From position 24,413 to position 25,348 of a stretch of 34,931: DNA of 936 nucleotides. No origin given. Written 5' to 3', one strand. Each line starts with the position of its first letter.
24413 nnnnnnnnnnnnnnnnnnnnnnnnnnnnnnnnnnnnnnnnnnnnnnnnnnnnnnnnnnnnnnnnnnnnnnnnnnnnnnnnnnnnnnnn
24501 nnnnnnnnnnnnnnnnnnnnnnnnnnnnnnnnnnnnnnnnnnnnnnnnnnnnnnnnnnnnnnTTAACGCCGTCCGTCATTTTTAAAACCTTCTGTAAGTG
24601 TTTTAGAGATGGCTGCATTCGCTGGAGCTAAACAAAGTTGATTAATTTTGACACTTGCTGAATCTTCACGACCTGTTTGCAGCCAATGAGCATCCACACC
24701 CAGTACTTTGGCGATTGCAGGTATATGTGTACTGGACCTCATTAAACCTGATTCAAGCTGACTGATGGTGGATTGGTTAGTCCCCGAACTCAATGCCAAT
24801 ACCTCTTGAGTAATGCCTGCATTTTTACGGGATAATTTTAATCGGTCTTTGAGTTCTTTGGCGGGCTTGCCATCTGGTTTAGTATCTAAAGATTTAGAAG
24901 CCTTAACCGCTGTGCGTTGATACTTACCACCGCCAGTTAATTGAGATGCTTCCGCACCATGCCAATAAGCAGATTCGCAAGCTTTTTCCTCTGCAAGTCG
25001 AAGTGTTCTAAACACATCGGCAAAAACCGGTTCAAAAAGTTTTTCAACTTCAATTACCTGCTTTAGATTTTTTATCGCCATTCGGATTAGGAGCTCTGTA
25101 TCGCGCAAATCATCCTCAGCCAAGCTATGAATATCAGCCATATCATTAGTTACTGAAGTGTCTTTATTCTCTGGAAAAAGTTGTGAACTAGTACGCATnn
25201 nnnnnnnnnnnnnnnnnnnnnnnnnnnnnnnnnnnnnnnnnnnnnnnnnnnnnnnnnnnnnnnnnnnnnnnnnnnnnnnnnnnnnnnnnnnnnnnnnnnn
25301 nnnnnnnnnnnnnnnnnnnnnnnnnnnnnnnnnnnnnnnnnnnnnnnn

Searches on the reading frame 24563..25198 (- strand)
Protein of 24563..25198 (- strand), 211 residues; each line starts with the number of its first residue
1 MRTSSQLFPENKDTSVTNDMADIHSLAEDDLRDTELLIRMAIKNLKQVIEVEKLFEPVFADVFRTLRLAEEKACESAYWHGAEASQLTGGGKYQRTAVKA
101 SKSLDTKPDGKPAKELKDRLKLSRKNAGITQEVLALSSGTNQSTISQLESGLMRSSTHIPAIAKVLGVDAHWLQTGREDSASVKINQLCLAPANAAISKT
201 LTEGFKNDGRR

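Call 4: search_protein_families(library=pfam, proteins=[window:24563-25198:-], max_evalue=0.1)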
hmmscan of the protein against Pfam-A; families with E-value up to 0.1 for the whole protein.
window:24563-25198:- (211 aa): 5 families
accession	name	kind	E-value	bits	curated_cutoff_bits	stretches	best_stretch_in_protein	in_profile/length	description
PF01381.28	HTH_3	-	5.8e-09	36.3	23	1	120-173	1-55/55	Helix-turn-helix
PF12844.13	HTH_19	-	1e-06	29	30.2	1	119-176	3-61/64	Helix-turn-helix domain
PF13560.12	HTH_31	-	4.2e-06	27.4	27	1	118-170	4-58/64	Helix-turn-helix domain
PF07000.17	DUF1308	-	0.035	14.5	26.9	1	56-158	39-139/163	Protein of unknown function (DUF1308)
PF21628.3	Gp10-like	-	0.054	14.2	27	0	155-204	48-97/98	Major coat protein-like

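Call 5: search_protein_families(library=phrogs, proteins=[window:24563-25198:-], max_evalue=0.1)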
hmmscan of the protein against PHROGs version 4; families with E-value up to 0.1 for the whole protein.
window:24563-25198:- (211 aa): 23 families
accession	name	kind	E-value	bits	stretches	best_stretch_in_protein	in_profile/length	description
phrog_4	-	transcription regulation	3.4e-15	56.9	1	109-183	126-201/400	transcriptional repressor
phrog_2328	-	transcription regulation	1.7e-12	48.3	1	110-180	9-81/128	transcriptional repressor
phrog_8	-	transcription regulation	7.1e-12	46.4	1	110-182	158-224/346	transcriptional regulator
phrog_5823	-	transcription regulation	1.8e-08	35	1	114-190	5-84/404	transcriptional regulator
phrog_3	-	transcription regulation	2.1e-08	35.3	1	107-181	81-153/430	transcriptional repressor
phrog_4836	-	transcription regulation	6.4e-08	33.4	1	110-190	70-151/194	CII-like regulator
phrog_2967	-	transcription regulation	4.1e-07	30.8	1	113-180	8-76/225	transcriptional regulator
phrog_2439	-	transcription regulation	1.2e-06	28.6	1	118-179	10-72/367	transcriptional regulator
phrog_1373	-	transcription regulation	7.4e-06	27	1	115-166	63-115/166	transcriptional regulator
phrog_7241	-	transcription regulation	5.1e-05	24.3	1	120-171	66-118/122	transcriptional regulator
phrog_2104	-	unknown function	0.00078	20.6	1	118-152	42-76/103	-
phrog_147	-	transcription regulation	0.001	20.4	1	115-202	4-90/100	transcriptional regulator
phrog_6831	-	transcription regulation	0.0013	19.7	1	126-153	16-43/68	transcriptional regulator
phrog_2339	-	DNA, RNA and nucleotide metabolism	0.0022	19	1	113-151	23-61/98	HTH DNA binding protein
phrog_296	-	integration and excision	0.0029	17.4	1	103-154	215-266/626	DNA transposition protein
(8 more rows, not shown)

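Call 9: search_dna_similar(query=window:24563-25198:-, collection=phages, mode=protein, max_evalue=0.001, max_rows=30)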
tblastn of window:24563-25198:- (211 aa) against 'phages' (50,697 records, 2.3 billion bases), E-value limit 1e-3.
Records with a match: 122; places in all: 122; records where one place covers at least 80% of the query: 0.
Best place of each record, by identity: <60% 122.
By first word of the organism name: Escherichia 23; Moraxella 16; Pseudomonas 16; Salmonella 15; Klebsiella 10; Mannheimia 10; Acinetobacter 5; Enterobacteria 4; Yersinia 3; Butyrivibrio 3; and 11 more.
By host as written in the record: Moraxella catarrhalis 16; - 15; Escherichia coli 12; Pseudomonas aeruginosa 6; Escherichia coli C 4; Klebsiella pneumoniae 4; Acinetobacter baumannii 3; Pseudomonas sp. ANT_H14 2; and 43 more.
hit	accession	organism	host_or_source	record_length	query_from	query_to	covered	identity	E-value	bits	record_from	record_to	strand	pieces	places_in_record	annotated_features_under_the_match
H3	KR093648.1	Moraxella phage Mcat24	Moraxella catarrhalis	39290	113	192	38%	45.7%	3e-9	62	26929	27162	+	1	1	hypothetical protein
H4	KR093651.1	Moraxella phage Mcat27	Moraxella catarrhalis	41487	113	192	38%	45.7%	3e-9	62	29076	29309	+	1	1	hypothetical protein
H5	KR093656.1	Moraxella phage Mcat32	Moraxella catarrhalis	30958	113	192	38%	45.7%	3e-9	62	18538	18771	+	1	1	hypothetical protein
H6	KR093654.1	Moraxella phage Mcat30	Moraxella catarrhalis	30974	113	192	38%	45.7%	3e-9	62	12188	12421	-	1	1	hypothetical protein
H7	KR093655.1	Moraxella phage Mcat31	Moraxella catarrhalis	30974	113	192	38%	45.7%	3e-9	62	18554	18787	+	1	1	hypothetical protein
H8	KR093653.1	Moraxella phage Mcat29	Moraxella catarrhalis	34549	113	192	38%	45.7%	3e-9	62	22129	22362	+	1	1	hypothetical protein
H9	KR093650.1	Moraxella phage Mcat26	Moraxella catarrhalis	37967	113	192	38%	45.7%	3e-9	62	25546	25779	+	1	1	hypothetical protein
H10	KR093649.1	Moraxella phage Mcat25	Moraxella catarrhalis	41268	113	192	38%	45.7%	3e-9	62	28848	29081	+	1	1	hypothetical protein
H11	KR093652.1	Moraxella phage Mcat28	Moraxella catarrhalis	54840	113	192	38%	45.7%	3e-9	62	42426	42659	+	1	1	hypothetical protein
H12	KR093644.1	Moraxella phage Mcat20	Moraxella catarrhalis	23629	113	176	30%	56.3%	6e-11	67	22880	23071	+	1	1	hypothetical protein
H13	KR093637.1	Moraxella phage Mcat13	Moraxella catarrhalis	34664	113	176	30%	56.3%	6e-11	67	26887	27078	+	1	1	hypothetical protein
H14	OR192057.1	Acinetobacter phage A785.1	Acinetobacter baumannii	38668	115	182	32%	47.8%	6e-8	58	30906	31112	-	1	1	peptidase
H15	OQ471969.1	Acinetobacter phage vB_AbaM_ABMM1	Acinetobacter baumannii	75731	115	182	32%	47.8%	7e-8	58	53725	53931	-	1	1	repressor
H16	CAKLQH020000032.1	Acinetobacter phage MD-2021a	not known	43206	116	180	31%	50.0%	1e-6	54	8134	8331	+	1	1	Cro/CI family transcriptional regulator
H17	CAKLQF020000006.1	Acinetobacter phage MD-2021a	not known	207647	116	180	31%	50.0%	1e-6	54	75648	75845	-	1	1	Cro/CI family transcriptional regulator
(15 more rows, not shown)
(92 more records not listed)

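Call 10: find_homologous_proteins(query=window:24563-25198:-)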
Query window:24563-25198:- (211 aa): 76 proteins with E <= 0.001 among 576 candidates.
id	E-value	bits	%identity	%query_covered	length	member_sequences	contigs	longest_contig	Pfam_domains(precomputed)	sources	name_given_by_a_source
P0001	5.9e-114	397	99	89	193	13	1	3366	PF12844.14,PF01381.29,PF13560.13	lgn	-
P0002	4.1e-83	296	72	100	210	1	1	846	PF12844.14,PF01381.29,PF13560.13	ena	-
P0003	8.4e-74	266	95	63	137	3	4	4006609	PF12844.14,PF01381.29,PF13560.13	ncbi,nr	ncbi:helix-turn-helix transcriptional regulator [Acinetobacter baumannii]|nr:helix-turn-helix transc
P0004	3.3e-64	234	92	51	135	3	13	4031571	-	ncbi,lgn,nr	ncbi:hypothetical protein [Acinetobacter baumannii]|nr:hypothetical protein [Acinetobacter baumannii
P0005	5.4e-59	217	69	79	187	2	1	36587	PF12844.14,PF01381.29,PF13560.13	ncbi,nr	ncbi:helix-turn-helix domain-containing protein [Acinetobacter baumannii]|nr:helix-turn-helix domain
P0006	2.9e-57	212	92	49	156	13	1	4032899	-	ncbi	ncbi:hypothetical protein ACT4XN_15435 [Acinetobacter baumannii]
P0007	6.3e-52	194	77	52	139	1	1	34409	-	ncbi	-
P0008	5.9e-51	191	51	100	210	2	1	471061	PF12844.14,PF01381.29,PF13560.13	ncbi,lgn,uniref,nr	ncbi:helix-turn-helix transcriptional regulator [Acinetobacter pittii]|uniref:helix-turn-helix domai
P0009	6.6e-51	191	50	100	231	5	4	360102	PF12844.14,PF01381.29,PF13560.13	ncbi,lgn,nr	ncbi:TPA: helix-turn-helix transcriptional regulator [Acinetobacter baumannii]|nr:helix-turn-helix t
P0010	1.8e-50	189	49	100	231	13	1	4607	PF12844.14,PF01381.29,PF13560.13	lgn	-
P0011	2.3e-47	179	47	100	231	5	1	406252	PF12844.14,PF01381.29,PF07022.20,PF13560.13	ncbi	ncbi:TPA: helix-turn-helix domain-containing protein [Acinetobacter baumannii]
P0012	1.1e-20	92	64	36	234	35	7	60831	PF12844.14,PF00717.29,PF01381.29,PF13560.13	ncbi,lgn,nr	ncbi:helix-turn-helix transcriptional regulator [Acinetobacter baumannii]|nr:helix-turn-helix transc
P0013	4.4e-20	90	61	38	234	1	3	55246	PF12844.14,PF00717.29,PF01381.29,PF13560.13,PF13443.13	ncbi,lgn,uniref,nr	ncbi:XRE family transcriptional regulator [Acinetobacter nosocomialis]|uniref:XRE family transcripti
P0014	2.1e-16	78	82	16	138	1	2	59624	-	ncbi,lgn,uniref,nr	ncbi:hypothetical protein J610_3063 [Acinetobacter sp. 723929]|uniref:hypothetical protein n=1 Tax=A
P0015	2.2e-16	78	37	47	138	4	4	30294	-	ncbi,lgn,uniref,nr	ncbi:TPA: hypothetical protein ACGIJU_003668 [Acinetobacter baumannii]|uniref:hypothetical protein n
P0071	2.5e-5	42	48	29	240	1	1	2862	PF12844.14,PF00717.29,PF01381.29,PF13560.13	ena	-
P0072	2.6e-5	42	48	29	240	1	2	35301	PF12844.14,PF00717.29,PF01381.29,PF13560.13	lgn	-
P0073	2.7e-5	42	48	29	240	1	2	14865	PF12844.14,PF00717.29,PF01381.29,PF13560.13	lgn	-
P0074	2.7e-5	42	48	29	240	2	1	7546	PF12844.14,PF00717.29,PF01381.29,PF13560.13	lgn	-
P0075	2.8e-5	42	48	29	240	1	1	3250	PF12844.14,PF00717.29,PF01381.29,PF13560.13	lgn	-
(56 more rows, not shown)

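Call 28: find_homologous_proteins(query=A3, max_evalue=0.01)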
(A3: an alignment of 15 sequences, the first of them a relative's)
Query A3 (15 sequences) (135 aa, profile of the alignment): 95 proteins with E <= 0.01 among 2794 candidates.
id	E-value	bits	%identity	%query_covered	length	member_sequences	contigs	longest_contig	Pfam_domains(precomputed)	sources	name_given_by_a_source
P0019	2.3e-75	269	44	100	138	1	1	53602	-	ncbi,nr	ncbi:hypothetical protein ITE36_14735 [Acinetobacter baumannii]|nr:hypothetical protein [Acinetobact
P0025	4.2e-75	268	44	100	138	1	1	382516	-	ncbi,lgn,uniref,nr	ncbi:hypothetical protein [Acinetobacter baumannii]|uniref:hypothetical protein n=1 Tax=Acinetobacte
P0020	4.2e-75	268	43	100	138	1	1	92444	-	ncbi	ncbi:Phage protein [Acinetobacter baumannii]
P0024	5.7e-75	268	43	100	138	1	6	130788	-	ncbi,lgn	ncbi:TPA: hypothetical protein ACSI0V_002516 [Acinetobacter baumannii]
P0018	6.6e-75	268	44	100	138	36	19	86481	-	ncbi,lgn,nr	ncbi:hypothetical protein ACTLOV_002390 [Acinetobacter baumannii]|nr:hypothetical protein [Acinetoba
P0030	7.2e-75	267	42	100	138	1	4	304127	-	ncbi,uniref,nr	ncbi:hypothetical protein PX039_03270 [Acinetobacter baumannii]|uniref:hypothetical protein n=1 Tax=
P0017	7.4e-75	267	44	100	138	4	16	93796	-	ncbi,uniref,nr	ncbi:hypothetical protein [Acinetobacter baumannii]|uniref:hypothetical protein n=1 Tax=Acinetobacte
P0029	8.3e-75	267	43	100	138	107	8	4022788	-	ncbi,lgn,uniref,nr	ncbi:TPA: hypothetical protein ACGIJP_003886 [Acinetobacter baumannii]|uniref:hypothetical protein n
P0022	1.5e-74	266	43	100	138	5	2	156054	-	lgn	-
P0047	1.8e-74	266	41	100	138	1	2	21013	-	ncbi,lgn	ncbi:TPA: hypothetical protein ACRRG1_003507 [Acinetobacter baumannii]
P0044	2.0e-74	266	43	100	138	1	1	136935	-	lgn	-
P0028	2.7e-74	266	43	100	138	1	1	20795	-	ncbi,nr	ncbi:hypothetical protein RGZ85_003276 [Acinetobacter baumannii]|nr:hypothetical protein [Acinetobac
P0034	3.0e-74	265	42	100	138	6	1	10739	-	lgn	-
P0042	3.1e-74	265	41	100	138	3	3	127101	-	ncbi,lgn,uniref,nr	ncbi:hypothetical protein [Acinetobacter baumannii]|uniref:hypothetical protein n=1 Tax=Acinetobacte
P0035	3.5e-74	265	43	100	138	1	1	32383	-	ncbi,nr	ncbi:hypothetical protein OHV40_17580 [Acinetobacter baumannii]|nr:hypothetical protein [Acinetobact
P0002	2.4e-57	211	37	79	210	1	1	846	PF12844.14,PF01381.29,PF13560.13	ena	-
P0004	2.2e-56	208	100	100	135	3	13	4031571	-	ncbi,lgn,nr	ncbi:hypothetical protein [Acinetobacter baumannii]|nr:hypothetical protein [Acinetobacter baumannii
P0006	6.0e-54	200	77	100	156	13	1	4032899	-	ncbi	ncbi:hypothetical protein ACT4XN_15435 [Acinetobacter baumannii]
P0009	1.1e-52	196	36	79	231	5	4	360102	PF12844.14,PF01381.29,PF13560.13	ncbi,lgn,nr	ncbi:TPA: helix-turn-helix transcriptional regulator [Acinetobacter baumannii]|nr:helix-turn-helix t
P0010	2.5e-51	191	35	79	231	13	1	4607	PF12844.14,PF01381.29,PF13560.13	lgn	-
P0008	4.1e-51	191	30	100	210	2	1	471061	PF12844.14,PF01381.29,PF13560.13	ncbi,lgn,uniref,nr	ncbi:helix-turn-helix transcriptional regulator [Acinetobacter pittii]|uniref:helix-turn-helix domai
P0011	3.1e-48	181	37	79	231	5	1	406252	PF12844.14,PF01381.29,PF07022.20,PF13560.13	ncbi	ncbi:TPA: helix-turn-helix domain-containing protein [Acinetobacter baumannii]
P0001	1.1e-37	147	92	79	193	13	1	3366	PF12844.14,PF01381.29,PF13560.13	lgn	-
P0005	3.8e-16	77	84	37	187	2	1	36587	PF12844.14,PF01381.29,PF13560.13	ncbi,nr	ncbi:helix-turn-helix domain-containing protein [Acinetobacter baumannii]|nr:helix-turn-helix domain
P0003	3.1e-14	71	81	24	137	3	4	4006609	PF12844.14,PF01381.29,PF13560.13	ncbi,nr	ncbi:helix-turn-helix transcriptional regulator [Acinetobacter baumannii]|nr:helix-turn-helix transc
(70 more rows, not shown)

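Call 31: find_encoding_contigs(protein=P0012, flank=5000, max_places=4)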
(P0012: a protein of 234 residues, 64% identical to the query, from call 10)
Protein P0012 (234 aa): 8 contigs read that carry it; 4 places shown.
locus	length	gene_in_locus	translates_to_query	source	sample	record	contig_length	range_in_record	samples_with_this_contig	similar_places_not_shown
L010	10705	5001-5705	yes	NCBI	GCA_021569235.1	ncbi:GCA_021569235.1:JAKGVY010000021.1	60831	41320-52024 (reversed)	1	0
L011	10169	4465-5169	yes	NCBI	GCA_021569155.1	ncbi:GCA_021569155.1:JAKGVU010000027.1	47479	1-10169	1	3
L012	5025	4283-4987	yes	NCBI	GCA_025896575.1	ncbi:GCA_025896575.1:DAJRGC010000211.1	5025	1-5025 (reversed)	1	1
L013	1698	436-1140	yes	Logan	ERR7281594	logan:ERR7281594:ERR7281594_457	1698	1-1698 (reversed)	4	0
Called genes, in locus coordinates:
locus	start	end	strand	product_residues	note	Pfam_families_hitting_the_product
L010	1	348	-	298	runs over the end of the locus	-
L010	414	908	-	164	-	-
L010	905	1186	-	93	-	-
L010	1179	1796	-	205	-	-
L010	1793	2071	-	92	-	-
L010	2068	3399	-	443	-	PF00772:DnaB, PF13481:AAA_25, PF03796:DnaB_C, PF06745:ATPase (weak)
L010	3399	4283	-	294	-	PF07120:DUF1376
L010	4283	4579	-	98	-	-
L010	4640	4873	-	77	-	-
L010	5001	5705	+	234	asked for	PF01381:HTH_3, PF12844:HTH_19 (weak), PF13560:HTH_31 (faint), PF00717:Peptidase_S24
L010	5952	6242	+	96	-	-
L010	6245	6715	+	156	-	-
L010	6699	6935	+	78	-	-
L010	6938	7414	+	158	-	-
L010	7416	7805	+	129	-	-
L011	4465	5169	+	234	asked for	PF01381:HTH_3, PF12844:HTH_19 (weak), PF13560:HTH_31 (faint), PF00717:Peptidase_S24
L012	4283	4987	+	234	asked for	PF01381:HTH_3, PF12844:HTH_19 (weak), PF13560:HTH_31 (faint), PF00717:Peptidase_S24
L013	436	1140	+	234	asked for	PF01381:HTH_3, PF12844:HTH_19 (weak), PF13560:HTH_31 (faint), PF00717:Peptidase_S24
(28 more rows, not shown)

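Call 32: find_encoding_contigs(protein=P0009, flank=5000, max_places=4)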
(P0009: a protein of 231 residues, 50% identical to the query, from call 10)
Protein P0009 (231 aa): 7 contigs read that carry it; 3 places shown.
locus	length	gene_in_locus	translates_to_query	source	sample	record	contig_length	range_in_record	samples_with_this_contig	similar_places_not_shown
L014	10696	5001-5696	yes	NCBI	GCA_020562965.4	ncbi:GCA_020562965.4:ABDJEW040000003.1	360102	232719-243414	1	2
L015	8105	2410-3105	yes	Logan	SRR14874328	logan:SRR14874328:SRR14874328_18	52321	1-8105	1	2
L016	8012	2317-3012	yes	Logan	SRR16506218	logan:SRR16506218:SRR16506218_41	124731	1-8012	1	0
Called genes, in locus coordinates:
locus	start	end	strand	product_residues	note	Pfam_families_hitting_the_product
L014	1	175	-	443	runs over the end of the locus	PF00772:DnaB, PF13481:AAA_25, PF03796:DnaB_C, PF06745:ATPase (weak)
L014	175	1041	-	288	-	PF07120:DUF1376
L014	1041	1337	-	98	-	-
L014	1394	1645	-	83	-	PF14549:P22_Cro, PF15943:YdaS_toxin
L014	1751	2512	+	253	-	PF01381:HTH_3 (weak), PF00717:Peptidase_S24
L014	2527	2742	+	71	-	-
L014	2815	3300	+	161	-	-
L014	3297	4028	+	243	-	-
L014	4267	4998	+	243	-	-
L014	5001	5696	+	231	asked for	PF12844:HTH_19, PF01381:HTH_3, PF13560:HTH_31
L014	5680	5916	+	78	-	-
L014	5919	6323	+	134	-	-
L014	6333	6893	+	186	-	-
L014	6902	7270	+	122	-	-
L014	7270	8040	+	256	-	PF02498:Bro-N, PF03374:ANT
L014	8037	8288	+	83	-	-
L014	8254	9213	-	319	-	PF24624:Int_N (weak), PF00589:Phage_integrase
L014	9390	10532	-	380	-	PF03969:AFG1_ATPase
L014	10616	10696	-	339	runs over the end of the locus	PF12625:Arabinose_bd, PF12833:HTH_18, PF00165:HTH_AraC (weak)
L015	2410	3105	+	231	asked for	PF12844:HTH_19, PF01381:HTH_3, PF13560:HTH_31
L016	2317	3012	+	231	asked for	PF12844:HTH_19, PF01381:HTH_3, PF13560:HTH_31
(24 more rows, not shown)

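Call 33: predict_structure(alignment_id=A2)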
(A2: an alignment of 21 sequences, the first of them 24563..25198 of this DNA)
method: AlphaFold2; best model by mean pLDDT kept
length: 211 residues; sequences in the alignment: 21
mean_pLDDT: 67.0   pTM: 0.38
mean pLDDT of the five models: 67.0, 66.6, 64.8, 62.2, 61.2
residues with pLDDT >= 90: 7; 70-90: 121; 50-70: 16; < 50: 67
segments of 3 or more residues with pLDDT < 50: 1-12, 90-112, 180-211
pLDDT, mean of each block of 10 residues (from residue 1): 44 58 79 87 84 84 85 83 67 31 29 73 79 82 91 83 77 70 39 42 42 32
secondary structure, 60 per line:
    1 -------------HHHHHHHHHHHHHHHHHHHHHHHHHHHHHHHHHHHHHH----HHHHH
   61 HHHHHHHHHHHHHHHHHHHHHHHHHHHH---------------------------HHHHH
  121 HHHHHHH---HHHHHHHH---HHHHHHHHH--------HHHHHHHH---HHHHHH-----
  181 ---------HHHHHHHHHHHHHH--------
elements in order: H14-51 H56-88 H116-127 H131-138 H142-150 H159-166 H170-175 H190-203

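Call 41: find_related_loci(query=A3, collection=viral_contigs, flank=4000)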
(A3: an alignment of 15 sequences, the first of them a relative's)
Query A3 (135 aa) in viral_contigs; peptide patterns used: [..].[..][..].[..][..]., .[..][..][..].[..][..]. (x = any residue, [..] = any of these).
165 stretches matched a pattern; 52 encode a relative of the query (tblastn E <= 1e-3); 52 distinct loci.
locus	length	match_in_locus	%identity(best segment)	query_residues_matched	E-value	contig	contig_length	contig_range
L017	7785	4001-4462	79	1-133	1e-75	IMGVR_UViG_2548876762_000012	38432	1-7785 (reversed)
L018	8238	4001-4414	43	1-135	3e-25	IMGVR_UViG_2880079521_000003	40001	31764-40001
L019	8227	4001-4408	43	1-133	1e-24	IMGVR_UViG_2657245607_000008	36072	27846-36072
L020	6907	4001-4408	42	1-133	4e-24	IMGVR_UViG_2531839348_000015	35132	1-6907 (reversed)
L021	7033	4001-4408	41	1-133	7e-24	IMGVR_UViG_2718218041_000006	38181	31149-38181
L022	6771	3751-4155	43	1-132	7e-24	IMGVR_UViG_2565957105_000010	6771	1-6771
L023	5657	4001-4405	42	1-132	8e-24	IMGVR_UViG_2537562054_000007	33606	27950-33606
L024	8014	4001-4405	43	1-132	7e-24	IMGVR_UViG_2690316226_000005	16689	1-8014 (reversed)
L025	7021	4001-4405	43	1-132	7e-24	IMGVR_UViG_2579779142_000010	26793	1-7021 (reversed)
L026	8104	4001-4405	42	1-132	1e-23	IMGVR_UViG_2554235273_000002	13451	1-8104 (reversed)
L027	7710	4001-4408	41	1-133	1e-23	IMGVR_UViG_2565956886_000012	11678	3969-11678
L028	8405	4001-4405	42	1-132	1e-23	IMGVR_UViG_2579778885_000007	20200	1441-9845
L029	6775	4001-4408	42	3-135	1e-23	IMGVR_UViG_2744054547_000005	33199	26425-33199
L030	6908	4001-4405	42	1-132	1e-23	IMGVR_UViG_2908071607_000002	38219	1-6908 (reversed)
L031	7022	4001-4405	42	1-132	1e-23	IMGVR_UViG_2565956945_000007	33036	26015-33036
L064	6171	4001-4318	38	1-107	1e-14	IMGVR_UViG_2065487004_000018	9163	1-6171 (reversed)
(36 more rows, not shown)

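Call 42: find_related_loci(query=A3, collection=genome_contigs, flank=4000)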
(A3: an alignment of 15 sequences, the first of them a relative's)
Query A3 (135 aa) in genome_contigs; peptide patterns used: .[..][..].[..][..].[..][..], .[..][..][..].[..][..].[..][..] (x = any residue, [..] = any of these).
73 stretches matched a pattern, but none encodes a relative of the query by tblastn (E <= 1e-3).
